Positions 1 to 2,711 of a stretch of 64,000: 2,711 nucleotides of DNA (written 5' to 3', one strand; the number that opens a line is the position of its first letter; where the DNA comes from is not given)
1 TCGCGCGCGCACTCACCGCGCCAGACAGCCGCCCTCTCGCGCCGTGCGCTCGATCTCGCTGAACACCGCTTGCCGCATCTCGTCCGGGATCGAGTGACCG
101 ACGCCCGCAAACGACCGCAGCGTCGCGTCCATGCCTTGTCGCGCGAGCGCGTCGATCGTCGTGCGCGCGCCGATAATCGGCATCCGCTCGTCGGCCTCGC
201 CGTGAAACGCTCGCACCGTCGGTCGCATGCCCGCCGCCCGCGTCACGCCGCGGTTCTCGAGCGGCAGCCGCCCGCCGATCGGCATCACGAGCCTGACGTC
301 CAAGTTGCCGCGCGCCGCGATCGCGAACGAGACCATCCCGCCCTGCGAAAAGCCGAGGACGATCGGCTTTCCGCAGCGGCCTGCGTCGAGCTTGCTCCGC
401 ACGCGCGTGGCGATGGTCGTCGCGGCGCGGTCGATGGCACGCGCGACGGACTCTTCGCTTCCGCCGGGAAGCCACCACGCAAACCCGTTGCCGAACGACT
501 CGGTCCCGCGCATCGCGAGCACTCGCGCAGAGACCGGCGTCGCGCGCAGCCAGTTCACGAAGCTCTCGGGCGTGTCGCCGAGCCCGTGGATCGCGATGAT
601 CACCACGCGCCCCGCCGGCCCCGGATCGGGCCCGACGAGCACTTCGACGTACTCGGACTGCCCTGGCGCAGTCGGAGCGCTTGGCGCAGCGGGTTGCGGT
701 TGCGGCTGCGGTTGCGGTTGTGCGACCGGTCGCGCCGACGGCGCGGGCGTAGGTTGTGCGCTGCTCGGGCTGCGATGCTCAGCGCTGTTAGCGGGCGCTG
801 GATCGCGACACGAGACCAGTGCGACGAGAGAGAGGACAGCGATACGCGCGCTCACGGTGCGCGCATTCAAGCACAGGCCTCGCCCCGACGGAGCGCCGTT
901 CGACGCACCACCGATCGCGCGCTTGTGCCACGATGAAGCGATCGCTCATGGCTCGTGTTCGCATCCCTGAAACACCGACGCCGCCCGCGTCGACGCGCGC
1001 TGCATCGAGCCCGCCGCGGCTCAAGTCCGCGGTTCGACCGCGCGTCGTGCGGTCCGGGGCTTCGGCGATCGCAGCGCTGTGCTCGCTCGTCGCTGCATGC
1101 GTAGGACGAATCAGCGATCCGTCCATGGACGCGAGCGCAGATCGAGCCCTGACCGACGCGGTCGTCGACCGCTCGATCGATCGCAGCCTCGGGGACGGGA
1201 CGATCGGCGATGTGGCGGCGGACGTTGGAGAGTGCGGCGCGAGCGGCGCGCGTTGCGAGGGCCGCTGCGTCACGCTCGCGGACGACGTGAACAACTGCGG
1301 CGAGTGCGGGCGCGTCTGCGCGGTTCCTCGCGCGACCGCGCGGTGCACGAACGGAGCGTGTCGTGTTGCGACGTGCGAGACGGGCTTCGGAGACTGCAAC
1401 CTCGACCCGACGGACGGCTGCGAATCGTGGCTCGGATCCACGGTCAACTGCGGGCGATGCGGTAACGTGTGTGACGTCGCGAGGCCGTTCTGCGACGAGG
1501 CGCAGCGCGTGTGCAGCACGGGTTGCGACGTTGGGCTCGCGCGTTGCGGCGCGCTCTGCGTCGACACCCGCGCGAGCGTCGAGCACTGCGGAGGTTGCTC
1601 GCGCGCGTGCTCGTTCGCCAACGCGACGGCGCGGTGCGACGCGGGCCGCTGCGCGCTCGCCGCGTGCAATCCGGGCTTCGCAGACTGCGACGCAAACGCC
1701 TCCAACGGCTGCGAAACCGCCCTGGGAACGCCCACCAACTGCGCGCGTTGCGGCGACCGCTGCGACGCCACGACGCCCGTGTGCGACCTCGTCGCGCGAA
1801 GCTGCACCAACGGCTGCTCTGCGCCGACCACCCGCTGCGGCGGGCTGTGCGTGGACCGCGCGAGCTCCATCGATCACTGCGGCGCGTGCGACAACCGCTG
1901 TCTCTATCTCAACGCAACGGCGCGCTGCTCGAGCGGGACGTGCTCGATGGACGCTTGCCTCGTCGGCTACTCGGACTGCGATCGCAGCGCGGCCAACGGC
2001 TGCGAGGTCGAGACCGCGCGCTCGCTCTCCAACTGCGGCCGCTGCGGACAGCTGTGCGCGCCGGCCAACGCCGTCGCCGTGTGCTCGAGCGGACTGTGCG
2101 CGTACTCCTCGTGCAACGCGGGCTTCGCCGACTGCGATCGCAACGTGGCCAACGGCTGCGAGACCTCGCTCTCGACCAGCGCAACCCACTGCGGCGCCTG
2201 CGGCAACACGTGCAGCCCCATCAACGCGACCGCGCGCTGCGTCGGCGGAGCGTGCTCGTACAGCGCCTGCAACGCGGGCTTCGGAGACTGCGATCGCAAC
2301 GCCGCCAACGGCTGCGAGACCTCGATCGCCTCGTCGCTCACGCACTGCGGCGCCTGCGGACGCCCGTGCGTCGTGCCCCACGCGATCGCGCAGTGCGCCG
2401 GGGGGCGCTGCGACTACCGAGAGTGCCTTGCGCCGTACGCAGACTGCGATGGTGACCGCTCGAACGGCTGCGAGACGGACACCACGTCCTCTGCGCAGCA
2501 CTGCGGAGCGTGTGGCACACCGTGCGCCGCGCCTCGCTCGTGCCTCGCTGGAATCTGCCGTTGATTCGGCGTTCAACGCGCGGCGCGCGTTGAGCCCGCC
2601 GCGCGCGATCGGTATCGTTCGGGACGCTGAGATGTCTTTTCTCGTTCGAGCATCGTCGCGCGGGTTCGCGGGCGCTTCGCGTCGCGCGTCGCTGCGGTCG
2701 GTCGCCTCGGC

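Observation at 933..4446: Tandem paralogous secreted proteins built from a roughly 48-aa 8-cysteine module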

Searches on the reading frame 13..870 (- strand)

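Call 18: search_protein_families(library=pfam, proteins=[window:13-870:-], max_evalue=0.01)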
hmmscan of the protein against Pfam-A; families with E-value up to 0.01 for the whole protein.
window:13-870:- (285 aa): 4 families
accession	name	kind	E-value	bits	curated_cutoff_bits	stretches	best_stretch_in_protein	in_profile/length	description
PF02230.22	Abhydrolase_2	-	8.6e-15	55.6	23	1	89-273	15-213/217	Phospholipase/Carboxylesterase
PF01738.24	DLH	-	2.8e-05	24.3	21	1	166-267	96-194/217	Dienelactone hydrolase family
PF00326.27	Peptidase_S9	-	0.00048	20.1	22.6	1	221-266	149-194/213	Prolyl oligopeptidase family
PF00561.26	Abhydrolase_1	-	0.0045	17.1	25.8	0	161-188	63-90/245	alpha/beta hydrolase fold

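Call 42: search_protein_families(library=ncbifam, proteins=[window:13-870:-], max_evalue=1)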
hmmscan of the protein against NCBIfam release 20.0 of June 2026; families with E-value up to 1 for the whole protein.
window:13-870:- (285 aa): 8 families
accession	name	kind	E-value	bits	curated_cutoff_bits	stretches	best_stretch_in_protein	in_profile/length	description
NF008525.0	PRK11460.1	equivalog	5e-16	58.7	191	1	86-271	14-203/232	esterase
NF011457.0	PRK14875.1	equivalog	0.00063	18.8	307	1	83-195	127-226/372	acetoin dehydrogenase dihydrolipoyllysine-residue acetyltransferase subunit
TIGR03628.1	arch_S11P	equivalog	0.086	13.4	182.35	1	214-248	66-99/117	30S ribosomal protein S11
NF007954.0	PRK10673.1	equivalog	0.1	11.9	399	0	151-187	65-101/255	esterase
NF008084.0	PRK10819.1-5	equivalog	0.12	12.3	315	1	24-66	65-108/249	TonB system transport protein TonB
NF041057.1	Rcas_1661_fam_Se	equivalog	0.14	11.7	190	1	11-70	2-60/247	Rcas_1661 family thioredoxin-like (seleno)lipoprotein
TIGR03695.1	menH_SHCHC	equivalog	0.23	10.8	208.55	1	140-202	43-106/252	2-succinyl-6-hydroxy-2,4-cyclohexadiene-1-carboxylate synthase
NF046087.1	T3SS_scaff_SemD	subfamily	0.29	10.7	160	1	28-73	78-123/395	SemD/SinC family type III secretion system effector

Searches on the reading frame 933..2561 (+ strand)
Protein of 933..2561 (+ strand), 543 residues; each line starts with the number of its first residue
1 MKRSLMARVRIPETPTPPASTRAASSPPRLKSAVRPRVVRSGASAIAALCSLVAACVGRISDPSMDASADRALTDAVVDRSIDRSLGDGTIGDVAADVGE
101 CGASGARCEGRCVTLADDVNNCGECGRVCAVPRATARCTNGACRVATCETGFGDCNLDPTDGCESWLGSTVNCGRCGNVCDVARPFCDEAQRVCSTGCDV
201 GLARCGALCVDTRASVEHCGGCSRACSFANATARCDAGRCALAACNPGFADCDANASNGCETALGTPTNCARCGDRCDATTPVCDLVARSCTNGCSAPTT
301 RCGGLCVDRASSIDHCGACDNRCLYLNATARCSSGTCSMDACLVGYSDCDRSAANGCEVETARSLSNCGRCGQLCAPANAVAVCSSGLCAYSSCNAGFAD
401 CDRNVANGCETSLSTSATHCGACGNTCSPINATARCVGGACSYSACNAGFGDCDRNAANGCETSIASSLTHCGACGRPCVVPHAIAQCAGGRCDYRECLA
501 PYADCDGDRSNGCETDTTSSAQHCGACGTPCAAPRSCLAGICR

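Call 4: search_protein_families(library=pfam, proteins=[window:933-2561:+], max_evalue=1)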
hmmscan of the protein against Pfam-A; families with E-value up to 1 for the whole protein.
window:933-2561:+ (543 aa): 2 families
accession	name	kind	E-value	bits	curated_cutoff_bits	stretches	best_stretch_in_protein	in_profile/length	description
PF04885.19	Stig1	-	1.7e-12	48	24.1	4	289-338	37-83/85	Stigma-specific STIG1-like protein family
PF21671.2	CPL1-like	-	0.0034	17.9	27.4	2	209-250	3-51/60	Protein CPL1-like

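Call 5: search_protein_families(library=ncbifam, proteins=[window:933-2561:+], max_evalue=1)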
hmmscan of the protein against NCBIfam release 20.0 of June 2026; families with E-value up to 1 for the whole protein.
window:933-2561:+ (543 aa): 1 family
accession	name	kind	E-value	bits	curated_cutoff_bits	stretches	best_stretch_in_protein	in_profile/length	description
NF041328.1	C_rich_MXAN6577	subfamily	1.8e-31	109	100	4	195-337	18-144/145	MXAN_6577-like cysteine-rich protein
